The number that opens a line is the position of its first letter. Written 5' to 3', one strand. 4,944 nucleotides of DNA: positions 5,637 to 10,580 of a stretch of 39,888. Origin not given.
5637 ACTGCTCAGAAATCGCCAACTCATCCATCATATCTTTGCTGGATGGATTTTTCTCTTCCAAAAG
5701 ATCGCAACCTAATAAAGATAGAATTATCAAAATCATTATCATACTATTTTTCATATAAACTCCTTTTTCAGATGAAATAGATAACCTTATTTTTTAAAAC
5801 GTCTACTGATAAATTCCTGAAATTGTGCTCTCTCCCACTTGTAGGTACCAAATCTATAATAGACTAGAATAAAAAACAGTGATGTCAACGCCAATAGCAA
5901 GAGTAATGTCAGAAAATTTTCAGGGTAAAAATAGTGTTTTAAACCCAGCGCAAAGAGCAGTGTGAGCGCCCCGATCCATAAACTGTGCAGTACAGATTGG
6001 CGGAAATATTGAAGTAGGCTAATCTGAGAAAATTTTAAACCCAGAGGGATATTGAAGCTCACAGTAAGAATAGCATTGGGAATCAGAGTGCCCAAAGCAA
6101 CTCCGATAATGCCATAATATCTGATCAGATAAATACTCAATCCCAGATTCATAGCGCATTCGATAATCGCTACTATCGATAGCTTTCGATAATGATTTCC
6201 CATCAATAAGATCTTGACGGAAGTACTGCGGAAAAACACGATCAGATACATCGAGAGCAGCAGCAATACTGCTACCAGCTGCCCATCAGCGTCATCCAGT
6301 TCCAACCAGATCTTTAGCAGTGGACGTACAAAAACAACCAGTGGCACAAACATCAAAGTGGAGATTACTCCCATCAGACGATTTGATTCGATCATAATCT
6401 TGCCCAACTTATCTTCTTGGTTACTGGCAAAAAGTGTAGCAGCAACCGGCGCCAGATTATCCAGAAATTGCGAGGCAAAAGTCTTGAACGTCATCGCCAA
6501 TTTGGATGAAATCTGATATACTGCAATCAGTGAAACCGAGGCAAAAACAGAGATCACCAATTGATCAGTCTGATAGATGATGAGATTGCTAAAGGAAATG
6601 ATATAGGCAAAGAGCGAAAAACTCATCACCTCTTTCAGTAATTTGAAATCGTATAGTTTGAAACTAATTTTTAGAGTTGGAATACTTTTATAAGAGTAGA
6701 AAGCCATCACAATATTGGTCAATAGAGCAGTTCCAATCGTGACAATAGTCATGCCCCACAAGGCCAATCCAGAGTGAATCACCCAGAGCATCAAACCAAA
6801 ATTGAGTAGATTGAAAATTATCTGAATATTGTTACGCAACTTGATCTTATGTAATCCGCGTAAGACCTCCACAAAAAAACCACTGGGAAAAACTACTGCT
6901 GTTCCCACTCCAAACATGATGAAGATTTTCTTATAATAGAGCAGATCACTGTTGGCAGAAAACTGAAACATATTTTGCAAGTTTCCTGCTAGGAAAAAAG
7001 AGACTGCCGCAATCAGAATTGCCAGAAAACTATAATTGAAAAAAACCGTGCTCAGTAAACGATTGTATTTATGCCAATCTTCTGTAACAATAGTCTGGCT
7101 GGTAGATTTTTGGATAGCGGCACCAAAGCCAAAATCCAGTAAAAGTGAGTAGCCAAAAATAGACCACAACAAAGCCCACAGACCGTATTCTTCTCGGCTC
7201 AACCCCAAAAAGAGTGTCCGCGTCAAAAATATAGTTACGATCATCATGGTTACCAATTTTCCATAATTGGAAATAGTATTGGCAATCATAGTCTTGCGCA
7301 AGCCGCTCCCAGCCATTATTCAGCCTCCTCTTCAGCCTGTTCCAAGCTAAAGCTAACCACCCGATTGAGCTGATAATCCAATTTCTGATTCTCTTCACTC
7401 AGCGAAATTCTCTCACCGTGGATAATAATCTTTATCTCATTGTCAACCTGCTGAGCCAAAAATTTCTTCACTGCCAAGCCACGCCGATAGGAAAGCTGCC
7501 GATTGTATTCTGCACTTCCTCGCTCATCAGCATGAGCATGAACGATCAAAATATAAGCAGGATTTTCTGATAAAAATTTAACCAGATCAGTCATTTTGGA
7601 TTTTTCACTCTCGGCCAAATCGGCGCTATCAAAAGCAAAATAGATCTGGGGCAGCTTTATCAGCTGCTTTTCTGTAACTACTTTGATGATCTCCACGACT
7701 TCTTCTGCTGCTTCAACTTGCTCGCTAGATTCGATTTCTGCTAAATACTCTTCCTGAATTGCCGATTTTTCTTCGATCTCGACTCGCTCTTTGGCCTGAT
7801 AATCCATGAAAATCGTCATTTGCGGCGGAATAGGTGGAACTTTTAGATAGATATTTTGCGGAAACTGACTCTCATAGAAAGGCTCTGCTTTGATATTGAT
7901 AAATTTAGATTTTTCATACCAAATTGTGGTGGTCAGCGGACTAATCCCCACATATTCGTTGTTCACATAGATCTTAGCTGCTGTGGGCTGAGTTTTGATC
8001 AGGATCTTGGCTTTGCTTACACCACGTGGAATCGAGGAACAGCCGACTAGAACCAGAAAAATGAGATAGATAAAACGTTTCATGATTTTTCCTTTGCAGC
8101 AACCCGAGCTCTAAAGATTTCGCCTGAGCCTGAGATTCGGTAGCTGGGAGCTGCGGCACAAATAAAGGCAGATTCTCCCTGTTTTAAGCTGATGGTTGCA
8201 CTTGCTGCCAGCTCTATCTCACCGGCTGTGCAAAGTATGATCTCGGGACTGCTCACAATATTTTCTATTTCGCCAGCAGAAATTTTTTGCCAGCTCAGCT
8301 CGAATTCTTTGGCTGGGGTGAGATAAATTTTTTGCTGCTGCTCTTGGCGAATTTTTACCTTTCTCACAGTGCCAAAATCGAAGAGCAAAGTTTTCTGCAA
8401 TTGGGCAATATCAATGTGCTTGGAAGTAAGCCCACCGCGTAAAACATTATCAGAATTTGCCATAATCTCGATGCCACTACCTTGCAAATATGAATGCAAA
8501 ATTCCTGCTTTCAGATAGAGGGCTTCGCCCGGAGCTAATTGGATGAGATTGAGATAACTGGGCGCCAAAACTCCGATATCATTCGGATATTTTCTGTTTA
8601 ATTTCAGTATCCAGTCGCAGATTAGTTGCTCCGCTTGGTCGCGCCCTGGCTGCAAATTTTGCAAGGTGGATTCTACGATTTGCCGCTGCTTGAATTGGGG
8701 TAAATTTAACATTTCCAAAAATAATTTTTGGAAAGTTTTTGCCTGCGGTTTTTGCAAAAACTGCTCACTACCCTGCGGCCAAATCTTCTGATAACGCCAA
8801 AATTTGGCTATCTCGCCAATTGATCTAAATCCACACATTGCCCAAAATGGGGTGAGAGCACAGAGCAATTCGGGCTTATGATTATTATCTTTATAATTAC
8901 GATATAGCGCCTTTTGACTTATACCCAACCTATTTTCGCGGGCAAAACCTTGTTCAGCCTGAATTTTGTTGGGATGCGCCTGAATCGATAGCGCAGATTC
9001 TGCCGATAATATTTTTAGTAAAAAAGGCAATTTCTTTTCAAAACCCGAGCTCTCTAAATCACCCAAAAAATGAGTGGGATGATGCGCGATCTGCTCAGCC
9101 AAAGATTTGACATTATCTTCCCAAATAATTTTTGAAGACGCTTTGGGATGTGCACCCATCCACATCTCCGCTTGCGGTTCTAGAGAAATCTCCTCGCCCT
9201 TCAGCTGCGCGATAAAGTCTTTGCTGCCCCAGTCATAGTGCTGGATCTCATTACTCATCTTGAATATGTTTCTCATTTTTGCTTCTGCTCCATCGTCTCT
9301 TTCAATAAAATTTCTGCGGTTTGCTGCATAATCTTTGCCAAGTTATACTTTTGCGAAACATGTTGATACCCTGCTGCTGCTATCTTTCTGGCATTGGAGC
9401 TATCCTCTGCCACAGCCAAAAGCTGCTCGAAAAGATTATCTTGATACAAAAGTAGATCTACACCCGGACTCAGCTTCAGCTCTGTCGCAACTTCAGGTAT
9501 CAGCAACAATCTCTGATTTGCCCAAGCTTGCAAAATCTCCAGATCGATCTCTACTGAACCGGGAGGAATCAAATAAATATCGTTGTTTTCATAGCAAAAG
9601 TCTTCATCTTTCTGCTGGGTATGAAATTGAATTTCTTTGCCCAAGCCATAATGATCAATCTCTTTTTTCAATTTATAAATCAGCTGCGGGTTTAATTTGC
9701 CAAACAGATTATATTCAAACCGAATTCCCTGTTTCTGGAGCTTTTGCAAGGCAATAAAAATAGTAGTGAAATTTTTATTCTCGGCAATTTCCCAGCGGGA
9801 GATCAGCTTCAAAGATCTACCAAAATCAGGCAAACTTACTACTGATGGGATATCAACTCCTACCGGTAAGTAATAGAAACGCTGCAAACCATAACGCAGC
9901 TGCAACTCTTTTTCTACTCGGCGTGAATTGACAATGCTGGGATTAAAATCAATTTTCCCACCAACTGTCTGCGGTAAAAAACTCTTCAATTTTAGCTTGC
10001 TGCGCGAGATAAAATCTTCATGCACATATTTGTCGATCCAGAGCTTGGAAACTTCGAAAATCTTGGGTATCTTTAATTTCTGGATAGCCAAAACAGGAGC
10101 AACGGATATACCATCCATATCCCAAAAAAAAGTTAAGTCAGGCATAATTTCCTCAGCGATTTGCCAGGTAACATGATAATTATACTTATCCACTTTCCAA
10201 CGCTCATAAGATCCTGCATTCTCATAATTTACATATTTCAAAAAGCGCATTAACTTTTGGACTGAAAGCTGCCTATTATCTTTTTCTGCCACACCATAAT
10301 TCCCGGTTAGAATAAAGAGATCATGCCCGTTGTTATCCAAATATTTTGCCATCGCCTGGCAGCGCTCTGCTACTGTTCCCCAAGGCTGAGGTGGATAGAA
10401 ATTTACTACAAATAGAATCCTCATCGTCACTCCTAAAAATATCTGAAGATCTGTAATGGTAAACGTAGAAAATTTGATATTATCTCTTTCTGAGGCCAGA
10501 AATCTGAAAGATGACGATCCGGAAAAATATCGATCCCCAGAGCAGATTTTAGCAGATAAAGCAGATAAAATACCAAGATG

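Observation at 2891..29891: Syp-like logic in a new guise: a 27-kb one-strand polysaccharide locus with its own STAS / PP2C / RsbW-type partner switch and no sigma factor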

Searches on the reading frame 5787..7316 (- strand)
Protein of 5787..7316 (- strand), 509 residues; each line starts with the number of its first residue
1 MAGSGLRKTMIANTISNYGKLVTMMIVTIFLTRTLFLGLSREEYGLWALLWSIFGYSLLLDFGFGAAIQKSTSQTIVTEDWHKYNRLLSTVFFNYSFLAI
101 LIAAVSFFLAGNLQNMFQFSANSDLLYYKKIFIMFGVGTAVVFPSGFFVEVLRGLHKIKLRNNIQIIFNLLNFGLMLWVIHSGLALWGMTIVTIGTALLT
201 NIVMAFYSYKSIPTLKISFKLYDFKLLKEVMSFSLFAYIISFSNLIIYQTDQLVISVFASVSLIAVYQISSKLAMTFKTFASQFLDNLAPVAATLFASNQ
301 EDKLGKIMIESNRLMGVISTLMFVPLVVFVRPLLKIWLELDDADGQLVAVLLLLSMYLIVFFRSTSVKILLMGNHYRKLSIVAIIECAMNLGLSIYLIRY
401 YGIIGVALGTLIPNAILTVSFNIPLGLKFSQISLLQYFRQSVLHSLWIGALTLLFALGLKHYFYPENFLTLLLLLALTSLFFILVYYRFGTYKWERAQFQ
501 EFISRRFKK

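Call 5: search_protein_families(library=pfam, proteins=[window:5787-7316:-], max_evalue=0.001)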
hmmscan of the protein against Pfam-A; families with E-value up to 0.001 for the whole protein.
window:5787-7316:- (509 aa): 1 family
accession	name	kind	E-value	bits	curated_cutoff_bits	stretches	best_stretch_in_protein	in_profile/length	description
PF13440.11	Polysacc_synt_3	-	4.9e-10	39.6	23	1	39-337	6-283/293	Polysaccharide biosynthesis protein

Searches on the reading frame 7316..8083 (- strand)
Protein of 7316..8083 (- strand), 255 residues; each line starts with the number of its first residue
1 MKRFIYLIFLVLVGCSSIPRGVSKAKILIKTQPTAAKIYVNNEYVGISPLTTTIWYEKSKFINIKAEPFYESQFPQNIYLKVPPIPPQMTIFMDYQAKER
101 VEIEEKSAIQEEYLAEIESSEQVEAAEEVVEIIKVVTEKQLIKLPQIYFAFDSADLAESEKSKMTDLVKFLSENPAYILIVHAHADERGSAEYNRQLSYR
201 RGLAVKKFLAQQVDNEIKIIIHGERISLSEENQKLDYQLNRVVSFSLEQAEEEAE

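Call 4: search_protein_families(library=pfam, proteins=[window:7316-8083:-], max_evalue=0.001)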
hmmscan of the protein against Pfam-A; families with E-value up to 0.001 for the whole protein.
window:7316-8083:- (255 aa): 3 families
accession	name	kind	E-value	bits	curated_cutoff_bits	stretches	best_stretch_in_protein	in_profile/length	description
PF00691.25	OmpA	-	1.8e-11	44.7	27.2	1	148-230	1-87/98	OmpA family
PF08308.17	PEGA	-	3.1e-05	24.2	20.8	1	26-69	3-46/71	PEGA domain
PF05359.17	DUF748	-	0.00069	18.2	50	1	144-217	878-951/1037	Domain of Unknown Function (DUF748)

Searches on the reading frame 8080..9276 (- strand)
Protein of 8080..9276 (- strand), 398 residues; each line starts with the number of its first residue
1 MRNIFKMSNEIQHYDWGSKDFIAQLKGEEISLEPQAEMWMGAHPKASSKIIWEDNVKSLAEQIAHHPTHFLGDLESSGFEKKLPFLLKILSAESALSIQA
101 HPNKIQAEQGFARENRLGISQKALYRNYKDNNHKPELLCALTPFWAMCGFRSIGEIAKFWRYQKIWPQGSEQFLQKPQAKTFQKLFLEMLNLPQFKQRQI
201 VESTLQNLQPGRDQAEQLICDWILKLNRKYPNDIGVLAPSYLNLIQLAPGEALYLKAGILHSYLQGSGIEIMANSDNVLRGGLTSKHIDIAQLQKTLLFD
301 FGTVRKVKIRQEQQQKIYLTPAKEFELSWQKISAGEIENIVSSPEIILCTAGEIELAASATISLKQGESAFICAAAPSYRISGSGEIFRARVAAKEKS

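Call 4: search_protein_families(library=pfam, proteins=[window:8080-9276:-], max_evalue=0.001)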
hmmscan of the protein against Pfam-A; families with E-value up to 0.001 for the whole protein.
window:8080-9276:- (398 aa): 3 families
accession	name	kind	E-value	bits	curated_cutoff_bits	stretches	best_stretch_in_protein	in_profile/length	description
PF20511.4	PMI_typeI_cat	-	1.6e-34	119.5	22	1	4-152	1-142/143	Phosphomannose isomerase type I, catalytic domain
PF21621.3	MPI_cupin_dom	-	3.1e-06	27.5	27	1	324-390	10-77/79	Mannose-6-phosphate isomerase, cupin domain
PF20512.3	PMI_typeI_hel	-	4.2e-05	24.4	23.4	1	174-241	16-87/88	Phosphomannose isomerase type I, helical insertion domain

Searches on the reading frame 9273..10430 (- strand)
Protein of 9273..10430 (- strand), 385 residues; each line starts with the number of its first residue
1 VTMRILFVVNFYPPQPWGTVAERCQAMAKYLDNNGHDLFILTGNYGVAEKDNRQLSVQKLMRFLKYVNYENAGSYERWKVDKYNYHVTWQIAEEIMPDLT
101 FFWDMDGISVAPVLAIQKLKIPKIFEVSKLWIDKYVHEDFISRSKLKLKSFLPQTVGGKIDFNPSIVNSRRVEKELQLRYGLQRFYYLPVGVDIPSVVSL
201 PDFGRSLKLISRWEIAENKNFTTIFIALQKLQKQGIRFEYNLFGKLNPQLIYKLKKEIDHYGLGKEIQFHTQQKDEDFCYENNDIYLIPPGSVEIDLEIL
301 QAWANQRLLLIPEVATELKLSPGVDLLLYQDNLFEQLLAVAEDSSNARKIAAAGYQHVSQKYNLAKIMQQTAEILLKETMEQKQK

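Call 4: search_protein_families(library=pfam, proteins=[window:9273-10430:-], max_evalue=0.001)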
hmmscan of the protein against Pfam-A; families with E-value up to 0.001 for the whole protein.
window:9273-10430:- (385 aa): 3 families
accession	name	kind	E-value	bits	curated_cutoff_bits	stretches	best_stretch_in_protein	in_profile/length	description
PF13524.12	Glyco_trans_1_2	-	0.00018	21.9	25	1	299-371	67-142/144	Glycosyl transferase-like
PF00534.26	Glycos_transf_1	-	0.00019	21.5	26.4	1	215-290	24-100/172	Glycosyl transferases group 1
PF13439.12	Glyco_transf_4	-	0.00027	21.5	28.5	1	22-194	6-168/170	Glycosyltransferase Family 4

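Call 37: search_protein_families(library=ncbifam, proteins=[window:9273-10430:-], max_evalue=0.01)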
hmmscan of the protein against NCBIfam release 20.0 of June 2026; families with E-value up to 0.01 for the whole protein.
window:9273-10430:- (385 aa): 1 family
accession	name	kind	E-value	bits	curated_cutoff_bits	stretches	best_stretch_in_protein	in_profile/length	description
TIGR04005.1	wcaL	equivalog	0.0062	15.5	537.6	1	202-290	218-306/406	colanic acid biosynthesis glycosyltransferase WcaL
